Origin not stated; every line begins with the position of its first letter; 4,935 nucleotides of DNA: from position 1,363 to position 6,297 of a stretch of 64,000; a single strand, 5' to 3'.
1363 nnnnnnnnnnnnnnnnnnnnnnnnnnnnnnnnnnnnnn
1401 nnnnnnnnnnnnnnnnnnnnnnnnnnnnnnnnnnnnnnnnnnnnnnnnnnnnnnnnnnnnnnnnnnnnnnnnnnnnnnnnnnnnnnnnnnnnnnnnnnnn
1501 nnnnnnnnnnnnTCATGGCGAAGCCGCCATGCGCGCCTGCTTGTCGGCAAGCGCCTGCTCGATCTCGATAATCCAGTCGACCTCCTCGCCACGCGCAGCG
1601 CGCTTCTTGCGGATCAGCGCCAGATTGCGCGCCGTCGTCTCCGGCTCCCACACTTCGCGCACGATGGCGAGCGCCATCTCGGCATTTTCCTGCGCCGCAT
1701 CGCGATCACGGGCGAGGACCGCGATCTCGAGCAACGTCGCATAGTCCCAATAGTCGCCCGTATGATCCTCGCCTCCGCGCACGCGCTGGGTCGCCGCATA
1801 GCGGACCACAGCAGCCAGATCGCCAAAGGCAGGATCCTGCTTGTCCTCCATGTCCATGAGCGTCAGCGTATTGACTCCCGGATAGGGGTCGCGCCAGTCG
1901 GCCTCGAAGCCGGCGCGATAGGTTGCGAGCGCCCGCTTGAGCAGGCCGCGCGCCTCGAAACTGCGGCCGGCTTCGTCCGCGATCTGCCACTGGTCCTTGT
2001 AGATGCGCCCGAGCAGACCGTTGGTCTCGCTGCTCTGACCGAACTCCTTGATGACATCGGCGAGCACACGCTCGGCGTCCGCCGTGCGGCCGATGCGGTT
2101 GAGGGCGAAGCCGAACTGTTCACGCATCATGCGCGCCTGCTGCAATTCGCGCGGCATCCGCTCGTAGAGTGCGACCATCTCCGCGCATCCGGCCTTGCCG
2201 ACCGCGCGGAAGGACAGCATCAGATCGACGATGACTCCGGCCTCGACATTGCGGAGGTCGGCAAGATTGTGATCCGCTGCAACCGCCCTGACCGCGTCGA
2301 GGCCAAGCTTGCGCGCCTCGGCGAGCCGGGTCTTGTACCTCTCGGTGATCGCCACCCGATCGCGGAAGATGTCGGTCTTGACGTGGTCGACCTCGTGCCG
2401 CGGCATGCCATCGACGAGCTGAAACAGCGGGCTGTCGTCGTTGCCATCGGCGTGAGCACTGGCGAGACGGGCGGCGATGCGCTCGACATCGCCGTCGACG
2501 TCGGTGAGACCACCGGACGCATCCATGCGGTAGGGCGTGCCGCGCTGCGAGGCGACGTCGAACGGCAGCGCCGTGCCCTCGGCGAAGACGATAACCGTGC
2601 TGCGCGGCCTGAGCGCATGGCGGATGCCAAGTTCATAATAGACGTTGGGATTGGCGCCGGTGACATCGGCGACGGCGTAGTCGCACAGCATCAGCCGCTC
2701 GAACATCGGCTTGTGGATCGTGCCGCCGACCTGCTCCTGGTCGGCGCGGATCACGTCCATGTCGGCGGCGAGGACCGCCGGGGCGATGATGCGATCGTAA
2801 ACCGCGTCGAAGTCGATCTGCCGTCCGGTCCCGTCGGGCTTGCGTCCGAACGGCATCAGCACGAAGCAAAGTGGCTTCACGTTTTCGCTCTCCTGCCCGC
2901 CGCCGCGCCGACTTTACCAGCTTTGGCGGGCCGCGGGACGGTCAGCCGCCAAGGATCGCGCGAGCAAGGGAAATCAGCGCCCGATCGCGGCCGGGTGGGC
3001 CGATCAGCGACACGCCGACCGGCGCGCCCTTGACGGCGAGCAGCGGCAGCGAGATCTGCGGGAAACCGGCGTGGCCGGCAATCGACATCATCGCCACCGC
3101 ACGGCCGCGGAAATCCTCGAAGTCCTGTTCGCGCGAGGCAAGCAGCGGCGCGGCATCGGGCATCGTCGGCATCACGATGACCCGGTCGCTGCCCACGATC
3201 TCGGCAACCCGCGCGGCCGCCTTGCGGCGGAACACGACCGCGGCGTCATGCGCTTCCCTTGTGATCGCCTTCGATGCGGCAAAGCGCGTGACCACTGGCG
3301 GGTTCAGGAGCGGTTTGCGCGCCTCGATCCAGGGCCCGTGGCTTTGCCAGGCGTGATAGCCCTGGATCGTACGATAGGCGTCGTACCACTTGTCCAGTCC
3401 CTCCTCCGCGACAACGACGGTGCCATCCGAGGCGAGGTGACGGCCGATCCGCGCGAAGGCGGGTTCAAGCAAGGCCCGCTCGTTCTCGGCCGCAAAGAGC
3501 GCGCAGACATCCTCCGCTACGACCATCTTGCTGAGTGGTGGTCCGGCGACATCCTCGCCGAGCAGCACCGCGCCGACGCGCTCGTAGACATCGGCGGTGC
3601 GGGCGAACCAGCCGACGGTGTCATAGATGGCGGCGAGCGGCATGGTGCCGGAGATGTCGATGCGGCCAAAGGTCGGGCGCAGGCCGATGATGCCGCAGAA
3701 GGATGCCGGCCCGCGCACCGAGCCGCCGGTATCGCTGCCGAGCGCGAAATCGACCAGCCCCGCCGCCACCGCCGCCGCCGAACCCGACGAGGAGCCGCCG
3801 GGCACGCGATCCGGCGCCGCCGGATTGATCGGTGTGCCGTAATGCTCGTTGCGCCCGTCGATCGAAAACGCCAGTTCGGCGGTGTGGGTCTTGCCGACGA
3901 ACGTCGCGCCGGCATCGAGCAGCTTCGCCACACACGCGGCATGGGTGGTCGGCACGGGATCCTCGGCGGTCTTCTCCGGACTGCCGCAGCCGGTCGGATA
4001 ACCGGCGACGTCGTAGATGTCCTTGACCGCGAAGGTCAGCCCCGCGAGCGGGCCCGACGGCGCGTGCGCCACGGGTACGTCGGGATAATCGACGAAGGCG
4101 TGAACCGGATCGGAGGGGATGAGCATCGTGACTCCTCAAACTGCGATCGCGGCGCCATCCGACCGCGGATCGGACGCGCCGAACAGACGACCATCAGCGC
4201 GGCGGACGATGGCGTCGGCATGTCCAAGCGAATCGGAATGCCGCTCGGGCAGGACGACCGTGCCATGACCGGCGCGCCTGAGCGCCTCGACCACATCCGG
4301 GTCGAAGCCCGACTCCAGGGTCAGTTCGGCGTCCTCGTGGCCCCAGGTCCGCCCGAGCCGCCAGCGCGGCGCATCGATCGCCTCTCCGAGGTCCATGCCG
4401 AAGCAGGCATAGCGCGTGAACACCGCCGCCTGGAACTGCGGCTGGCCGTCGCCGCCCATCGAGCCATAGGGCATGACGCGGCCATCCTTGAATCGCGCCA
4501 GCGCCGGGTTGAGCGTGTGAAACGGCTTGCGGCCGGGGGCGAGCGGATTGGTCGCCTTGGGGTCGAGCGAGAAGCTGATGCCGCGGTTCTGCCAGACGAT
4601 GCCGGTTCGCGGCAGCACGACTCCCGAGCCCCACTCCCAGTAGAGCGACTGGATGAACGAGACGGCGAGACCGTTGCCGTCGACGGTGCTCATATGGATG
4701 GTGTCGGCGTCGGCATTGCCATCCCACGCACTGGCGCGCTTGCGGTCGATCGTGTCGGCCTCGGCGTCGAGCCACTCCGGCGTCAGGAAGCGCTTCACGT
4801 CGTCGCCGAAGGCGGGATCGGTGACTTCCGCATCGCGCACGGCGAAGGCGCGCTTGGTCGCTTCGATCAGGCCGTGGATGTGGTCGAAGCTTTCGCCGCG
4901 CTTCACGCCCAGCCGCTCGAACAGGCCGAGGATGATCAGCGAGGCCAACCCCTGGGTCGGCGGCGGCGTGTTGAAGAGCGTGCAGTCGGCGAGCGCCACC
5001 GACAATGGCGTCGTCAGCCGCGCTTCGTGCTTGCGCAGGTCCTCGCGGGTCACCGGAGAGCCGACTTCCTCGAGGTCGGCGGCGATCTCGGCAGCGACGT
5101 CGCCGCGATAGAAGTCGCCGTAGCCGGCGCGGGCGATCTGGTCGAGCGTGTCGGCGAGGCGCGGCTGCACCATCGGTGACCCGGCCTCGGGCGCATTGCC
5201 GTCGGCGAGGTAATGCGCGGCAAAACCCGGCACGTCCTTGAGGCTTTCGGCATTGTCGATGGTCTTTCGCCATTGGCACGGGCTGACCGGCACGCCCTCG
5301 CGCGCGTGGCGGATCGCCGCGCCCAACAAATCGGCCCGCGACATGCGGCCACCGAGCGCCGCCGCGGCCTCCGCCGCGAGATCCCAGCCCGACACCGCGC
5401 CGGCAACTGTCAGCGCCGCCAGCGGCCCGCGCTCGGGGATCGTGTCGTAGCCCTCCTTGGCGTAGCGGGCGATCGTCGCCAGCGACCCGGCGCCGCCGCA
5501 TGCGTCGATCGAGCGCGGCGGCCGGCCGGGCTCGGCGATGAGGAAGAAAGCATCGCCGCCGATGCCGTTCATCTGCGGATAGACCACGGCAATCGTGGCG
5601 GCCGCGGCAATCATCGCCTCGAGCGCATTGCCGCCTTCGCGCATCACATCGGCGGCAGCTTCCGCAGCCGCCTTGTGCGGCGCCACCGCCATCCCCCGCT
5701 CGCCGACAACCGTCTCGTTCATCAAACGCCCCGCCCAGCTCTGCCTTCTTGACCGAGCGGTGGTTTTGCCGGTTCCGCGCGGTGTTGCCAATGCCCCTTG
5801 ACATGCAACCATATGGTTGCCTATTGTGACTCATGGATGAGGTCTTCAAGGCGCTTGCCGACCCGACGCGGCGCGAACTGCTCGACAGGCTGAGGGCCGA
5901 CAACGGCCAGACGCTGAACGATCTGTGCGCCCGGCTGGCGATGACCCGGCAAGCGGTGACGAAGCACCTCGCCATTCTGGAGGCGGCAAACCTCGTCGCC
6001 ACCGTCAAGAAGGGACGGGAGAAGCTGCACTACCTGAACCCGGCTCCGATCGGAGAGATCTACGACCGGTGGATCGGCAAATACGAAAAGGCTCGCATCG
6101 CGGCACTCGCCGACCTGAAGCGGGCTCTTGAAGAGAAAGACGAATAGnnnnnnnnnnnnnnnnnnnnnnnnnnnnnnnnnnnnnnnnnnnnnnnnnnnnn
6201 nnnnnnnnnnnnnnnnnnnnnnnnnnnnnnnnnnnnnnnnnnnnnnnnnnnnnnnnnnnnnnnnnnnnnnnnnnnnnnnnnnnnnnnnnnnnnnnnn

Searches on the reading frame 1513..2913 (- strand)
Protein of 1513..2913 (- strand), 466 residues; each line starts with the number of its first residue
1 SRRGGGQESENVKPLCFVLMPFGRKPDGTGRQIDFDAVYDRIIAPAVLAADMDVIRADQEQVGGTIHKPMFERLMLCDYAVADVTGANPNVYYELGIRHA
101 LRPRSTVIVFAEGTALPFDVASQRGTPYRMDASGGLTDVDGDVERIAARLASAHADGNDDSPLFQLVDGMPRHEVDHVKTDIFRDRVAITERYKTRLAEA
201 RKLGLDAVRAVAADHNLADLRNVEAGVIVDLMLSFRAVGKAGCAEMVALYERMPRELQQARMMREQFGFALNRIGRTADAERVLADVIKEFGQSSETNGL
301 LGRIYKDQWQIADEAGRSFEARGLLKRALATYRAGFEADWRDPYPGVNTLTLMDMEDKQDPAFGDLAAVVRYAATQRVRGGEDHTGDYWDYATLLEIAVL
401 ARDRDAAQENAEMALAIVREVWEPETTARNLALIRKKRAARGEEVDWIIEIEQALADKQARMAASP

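Call 73: search_protein_families(library=pfam, proteins=[window:1513-2913:-], max_evalue=0.00001)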
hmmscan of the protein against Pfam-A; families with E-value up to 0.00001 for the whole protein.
window:1513-2913:- (466 aa): 2 families
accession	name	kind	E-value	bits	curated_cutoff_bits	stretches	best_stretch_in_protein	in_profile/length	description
PF13281.12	MAP3K_TRAF_bd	-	5.4e-35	121.5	24.1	1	91-443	1-355/371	MAP3K TRAFs-binding domain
PF20308.4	TPR-S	-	1.3e-24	87.2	27.6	1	244-353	3-102/102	Tetratricopeptide Repeats-Sensor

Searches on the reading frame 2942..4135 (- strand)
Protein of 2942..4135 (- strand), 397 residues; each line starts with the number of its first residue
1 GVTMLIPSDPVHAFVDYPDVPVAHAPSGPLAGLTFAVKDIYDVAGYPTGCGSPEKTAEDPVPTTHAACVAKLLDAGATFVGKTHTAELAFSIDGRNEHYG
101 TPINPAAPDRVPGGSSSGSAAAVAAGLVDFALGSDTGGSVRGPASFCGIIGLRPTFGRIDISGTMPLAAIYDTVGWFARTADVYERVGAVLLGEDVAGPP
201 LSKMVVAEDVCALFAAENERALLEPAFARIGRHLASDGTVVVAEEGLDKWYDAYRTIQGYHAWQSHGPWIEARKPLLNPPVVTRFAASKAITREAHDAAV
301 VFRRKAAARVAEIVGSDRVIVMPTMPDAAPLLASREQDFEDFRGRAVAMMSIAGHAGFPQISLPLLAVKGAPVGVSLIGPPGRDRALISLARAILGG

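Call 73: search_protein_families(library=pfam, proteins=[window:2942-4135:-], max_evalue=0.00001)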
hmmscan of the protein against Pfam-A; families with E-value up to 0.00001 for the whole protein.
window:2942-4135:- (397 aa): 1 family
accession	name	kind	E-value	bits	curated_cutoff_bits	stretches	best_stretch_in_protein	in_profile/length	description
PF01425.27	Amidase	-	3.6e-67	227.8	27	2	24-205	41-220/445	Amidase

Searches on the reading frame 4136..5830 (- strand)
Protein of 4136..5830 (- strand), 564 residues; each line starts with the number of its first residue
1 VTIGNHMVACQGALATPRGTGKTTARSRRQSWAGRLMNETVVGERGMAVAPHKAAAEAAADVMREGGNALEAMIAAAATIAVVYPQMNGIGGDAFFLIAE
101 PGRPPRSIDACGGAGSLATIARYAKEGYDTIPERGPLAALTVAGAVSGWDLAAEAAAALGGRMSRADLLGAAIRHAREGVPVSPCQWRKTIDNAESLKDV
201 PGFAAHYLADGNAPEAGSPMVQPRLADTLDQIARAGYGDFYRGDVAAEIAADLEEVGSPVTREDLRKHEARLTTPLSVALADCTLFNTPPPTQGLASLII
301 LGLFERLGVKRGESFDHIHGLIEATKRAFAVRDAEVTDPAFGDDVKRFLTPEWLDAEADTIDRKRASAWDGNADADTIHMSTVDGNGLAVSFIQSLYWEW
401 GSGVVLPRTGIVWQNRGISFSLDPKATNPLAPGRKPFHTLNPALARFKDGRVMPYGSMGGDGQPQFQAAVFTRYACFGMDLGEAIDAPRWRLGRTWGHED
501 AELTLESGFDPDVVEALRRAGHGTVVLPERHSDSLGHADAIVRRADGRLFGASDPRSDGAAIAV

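Call 73: search_protein_families(library=pfam, proteins=[window:4136-5830:-], max_evalue=0.00001)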
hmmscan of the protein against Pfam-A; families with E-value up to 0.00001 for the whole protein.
window:4136-5830:- (564 aa): 1 family
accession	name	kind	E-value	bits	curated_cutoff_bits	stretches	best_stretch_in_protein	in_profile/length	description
PF01019.26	G_glu_transpept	-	2.1e-122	410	27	1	61-559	2-512/512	Gamma-glutamyltranspeptidase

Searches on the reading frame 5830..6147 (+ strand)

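Call 75: search_protein_families(library=pfam, proteins=[window:5830-6147:+], max_evalue=0.00001)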
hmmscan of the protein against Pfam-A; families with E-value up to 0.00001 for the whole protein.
window:5830-6147:+ (105 aa): 5 families
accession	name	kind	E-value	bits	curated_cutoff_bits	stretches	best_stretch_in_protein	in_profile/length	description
PF12840.13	HTH_20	-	3e-13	50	27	1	9-59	1-51/51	Helix-turn-helix domain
PF01022.26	HTH_5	-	1.2e-07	32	22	1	11-57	1-46/47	Bacterial regulatory protein, arsR family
PF13412.12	HTH_24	-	1.6e-06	28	21.9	1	11-56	2-47/48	Winged helix-turn-helix DNA-binding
PF12802.13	MarR_2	-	1.9e-06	28.3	27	1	18-58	11-52/61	MarR family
PF13518.12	HTH_28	-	6.2e-06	26.6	25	0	22-61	8-47/52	Helix-turn-helix domain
